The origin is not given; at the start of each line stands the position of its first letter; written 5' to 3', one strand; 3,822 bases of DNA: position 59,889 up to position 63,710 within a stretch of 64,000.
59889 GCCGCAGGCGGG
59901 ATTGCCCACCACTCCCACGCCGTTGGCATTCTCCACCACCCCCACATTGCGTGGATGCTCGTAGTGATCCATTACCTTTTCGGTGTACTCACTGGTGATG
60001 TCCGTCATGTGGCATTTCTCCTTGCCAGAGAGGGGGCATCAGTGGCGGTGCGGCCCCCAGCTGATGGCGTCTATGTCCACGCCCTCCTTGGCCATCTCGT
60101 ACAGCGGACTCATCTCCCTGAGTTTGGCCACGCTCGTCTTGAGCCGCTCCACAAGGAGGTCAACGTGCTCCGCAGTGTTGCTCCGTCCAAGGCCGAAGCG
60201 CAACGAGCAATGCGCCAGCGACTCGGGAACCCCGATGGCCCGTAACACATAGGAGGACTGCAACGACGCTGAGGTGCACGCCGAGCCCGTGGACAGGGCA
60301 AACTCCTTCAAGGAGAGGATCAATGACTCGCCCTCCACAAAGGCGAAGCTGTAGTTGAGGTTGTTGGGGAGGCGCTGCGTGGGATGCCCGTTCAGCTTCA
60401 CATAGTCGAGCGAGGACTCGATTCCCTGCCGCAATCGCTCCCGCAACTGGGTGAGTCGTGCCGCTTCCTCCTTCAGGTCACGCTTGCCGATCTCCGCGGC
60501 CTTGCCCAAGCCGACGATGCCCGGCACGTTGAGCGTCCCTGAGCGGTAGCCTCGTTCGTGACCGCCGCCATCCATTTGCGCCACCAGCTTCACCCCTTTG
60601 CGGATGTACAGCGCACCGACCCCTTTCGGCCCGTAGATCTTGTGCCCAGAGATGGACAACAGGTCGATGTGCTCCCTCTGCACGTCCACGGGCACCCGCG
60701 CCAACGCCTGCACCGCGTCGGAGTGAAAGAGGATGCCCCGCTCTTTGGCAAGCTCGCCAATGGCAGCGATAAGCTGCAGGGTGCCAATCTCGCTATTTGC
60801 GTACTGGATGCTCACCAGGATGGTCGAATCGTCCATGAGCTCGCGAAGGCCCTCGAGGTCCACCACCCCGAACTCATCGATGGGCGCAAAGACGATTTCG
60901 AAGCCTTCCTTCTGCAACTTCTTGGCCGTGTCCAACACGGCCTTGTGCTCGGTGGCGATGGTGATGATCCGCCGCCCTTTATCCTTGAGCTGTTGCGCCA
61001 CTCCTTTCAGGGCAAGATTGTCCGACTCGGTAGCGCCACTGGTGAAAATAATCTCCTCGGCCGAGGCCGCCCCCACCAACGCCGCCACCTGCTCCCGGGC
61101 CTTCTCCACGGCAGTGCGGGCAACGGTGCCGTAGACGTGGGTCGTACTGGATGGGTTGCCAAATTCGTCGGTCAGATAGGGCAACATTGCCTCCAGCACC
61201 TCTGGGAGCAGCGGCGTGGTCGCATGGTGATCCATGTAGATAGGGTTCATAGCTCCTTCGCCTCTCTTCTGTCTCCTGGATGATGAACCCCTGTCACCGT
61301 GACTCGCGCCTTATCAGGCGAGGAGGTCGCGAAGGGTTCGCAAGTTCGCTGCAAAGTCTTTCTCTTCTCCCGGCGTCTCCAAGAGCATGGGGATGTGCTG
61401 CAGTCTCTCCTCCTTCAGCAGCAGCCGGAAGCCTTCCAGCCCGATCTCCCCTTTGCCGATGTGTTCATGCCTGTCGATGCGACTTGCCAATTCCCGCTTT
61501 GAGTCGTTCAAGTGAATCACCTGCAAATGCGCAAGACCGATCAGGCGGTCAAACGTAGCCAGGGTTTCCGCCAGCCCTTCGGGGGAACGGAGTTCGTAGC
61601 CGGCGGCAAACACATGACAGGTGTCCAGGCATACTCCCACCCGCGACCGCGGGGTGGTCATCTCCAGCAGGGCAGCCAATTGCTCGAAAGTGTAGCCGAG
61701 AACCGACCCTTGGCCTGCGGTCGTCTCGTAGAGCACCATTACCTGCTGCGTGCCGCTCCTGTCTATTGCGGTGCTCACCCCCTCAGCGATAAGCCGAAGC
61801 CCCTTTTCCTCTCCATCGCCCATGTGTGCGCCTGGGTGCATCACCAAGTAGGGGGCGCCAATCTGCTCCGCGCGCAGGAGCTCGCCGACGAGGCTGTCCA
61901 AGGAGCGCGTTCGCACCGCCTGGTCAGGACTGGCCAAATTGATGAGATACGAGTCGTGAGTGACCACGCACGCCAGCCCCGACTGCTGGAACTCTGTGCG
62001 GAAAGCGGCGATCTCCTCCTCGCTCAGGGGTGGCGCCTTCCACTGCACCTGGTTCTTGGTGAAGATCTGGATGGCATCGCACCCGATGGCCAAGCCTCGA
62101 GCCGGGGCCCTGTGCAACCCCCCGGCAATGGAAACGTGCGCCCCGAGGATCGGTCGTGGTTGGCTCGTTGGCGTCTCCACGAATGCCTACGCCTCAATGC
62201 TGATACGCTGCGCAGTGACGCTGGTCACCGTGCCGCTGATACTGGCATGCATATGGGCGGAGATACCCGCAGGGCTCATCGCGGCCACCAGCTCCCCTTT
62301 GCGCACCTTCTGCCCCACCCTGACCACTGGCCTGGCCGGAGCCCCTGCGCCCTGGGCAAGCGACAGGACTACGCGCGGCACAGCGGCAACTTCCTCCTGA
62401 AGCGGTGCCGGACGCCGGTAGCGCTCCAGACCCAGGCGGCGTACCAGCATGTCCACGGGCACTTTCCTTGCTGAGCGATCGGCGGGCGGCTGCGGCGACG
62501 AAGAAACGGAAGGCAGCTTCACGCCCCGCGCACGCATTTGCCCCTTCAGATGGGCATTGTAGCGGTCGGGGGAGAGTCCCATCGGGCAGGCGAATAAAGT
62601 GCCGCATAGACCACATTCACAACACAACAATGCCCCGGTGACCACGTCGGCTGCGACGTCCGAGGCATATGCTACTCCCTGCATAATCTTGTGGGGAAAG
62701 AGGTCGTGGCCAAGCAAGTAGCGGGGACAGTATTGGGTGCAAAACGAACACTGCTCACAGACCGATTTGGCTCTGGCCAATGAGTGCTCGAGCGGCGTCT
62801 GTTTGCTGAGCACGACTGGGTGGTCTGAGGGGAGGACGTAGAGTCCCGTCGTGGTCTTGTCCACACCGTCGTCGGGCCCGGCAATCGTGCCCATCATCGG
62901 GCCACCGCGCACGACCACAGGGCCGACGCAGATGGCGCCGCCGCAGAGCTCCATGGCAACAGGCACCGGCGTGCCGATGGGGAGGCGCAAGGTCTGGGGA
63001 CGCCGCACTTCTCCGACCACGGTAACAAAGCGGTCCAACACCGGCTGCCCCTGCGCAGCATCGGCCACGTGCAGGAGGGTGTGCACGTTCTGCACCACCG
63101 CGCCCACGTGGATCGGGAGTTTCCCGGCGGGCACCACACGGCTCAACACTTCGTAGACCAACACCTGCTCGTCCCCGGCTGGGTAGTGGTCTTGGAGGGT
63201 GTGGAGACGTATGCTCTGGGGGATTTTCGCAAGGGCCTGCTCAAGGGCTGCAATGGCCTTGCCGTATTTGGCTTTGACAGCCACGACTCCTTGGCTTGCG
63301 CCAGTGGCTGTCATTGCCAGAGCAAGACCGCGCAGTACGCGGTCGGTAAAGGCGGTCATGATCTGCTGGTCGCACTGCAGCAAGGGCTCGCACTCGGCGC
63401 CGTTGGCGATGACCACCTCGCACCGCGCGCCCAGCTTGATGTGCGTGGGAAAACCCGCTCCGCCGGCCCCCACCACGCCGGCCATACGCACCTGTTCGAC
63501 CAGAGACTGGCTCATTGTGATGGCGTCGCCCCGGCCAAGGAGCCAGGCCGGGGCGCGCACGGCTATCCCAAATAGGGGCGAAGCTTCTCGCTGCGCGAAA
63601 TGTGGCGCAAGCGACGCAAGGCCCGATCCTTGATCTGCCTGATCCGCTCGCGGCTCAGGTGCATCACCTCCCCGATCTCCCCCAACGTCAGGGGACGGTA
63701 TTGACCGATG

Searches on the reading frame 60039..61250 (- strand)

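Call 48: search_protein_families(library=pfam, max_evalue=0.0001, proteins=[window:60039-61250:-])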
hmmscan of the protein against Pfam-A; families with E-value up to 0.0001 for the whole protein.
window:60039-61250:- (403 aa): 3 families
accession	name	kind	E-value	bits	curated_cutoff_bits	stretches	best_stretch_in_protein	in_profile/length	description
PF00266.25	Aminotran_5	-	1.3e-81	274.9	21.5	1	4-366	1-371/371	Aminotransferase class-V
PF00155.27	Aminotran_1_2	-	1.4e-06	28.2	19.7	1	34-284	32-298/361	Aminotransferase class I and II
PF01212.27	Beta_elim_lyase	-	8.3e-06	25.8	27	1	47-259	33-255/288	Beta-eliminating lyase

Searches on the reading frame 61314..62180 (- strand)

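Call 48: search_protein_families(library=pfam, max_evalue=0.0001, proteins=[window:61314-62180:-])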
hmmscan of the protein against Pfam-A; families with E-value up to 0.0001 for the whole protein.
window:61314-62180:- (288 aa): 1 family
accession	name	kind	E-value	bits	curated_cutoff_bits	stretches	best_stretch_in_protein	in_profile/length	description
PF01261.30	AP_endonuc_2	-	1e-57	196.2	31.1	1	31-285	6-248/249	Xylose isomerase-like TIM barrel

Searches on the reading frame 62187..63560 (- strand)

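Call 48: search_protein_families(library=pfam, max_evalue=0.0001, proteins=[window:62187-63560:-])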
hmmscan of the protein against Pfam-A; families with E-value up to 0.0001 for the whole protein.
window:62187-63560:- (457 aa): 4 families
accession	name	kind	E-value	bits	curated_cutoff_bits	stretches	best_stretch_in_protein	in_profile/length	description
PF01512.22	Complex1_51K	-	3.1e-46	157.4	31.2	1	24-166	1-149/150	Nuo51 FMN-binding domain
PF13375.12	RnfC_N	-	6.3e-13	49.1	25.6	1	392-452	25-84/101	RnfC Barrel sandwich hybrid domain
PF13534.11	Fer4_17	-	6.5e-13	49.5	22.2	1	268-330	2-61/61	4Fe-4S dicluster domain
PF10531.15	SLBB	-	1.6e-09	37.9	27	1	179-224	2-53/55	SLBB domain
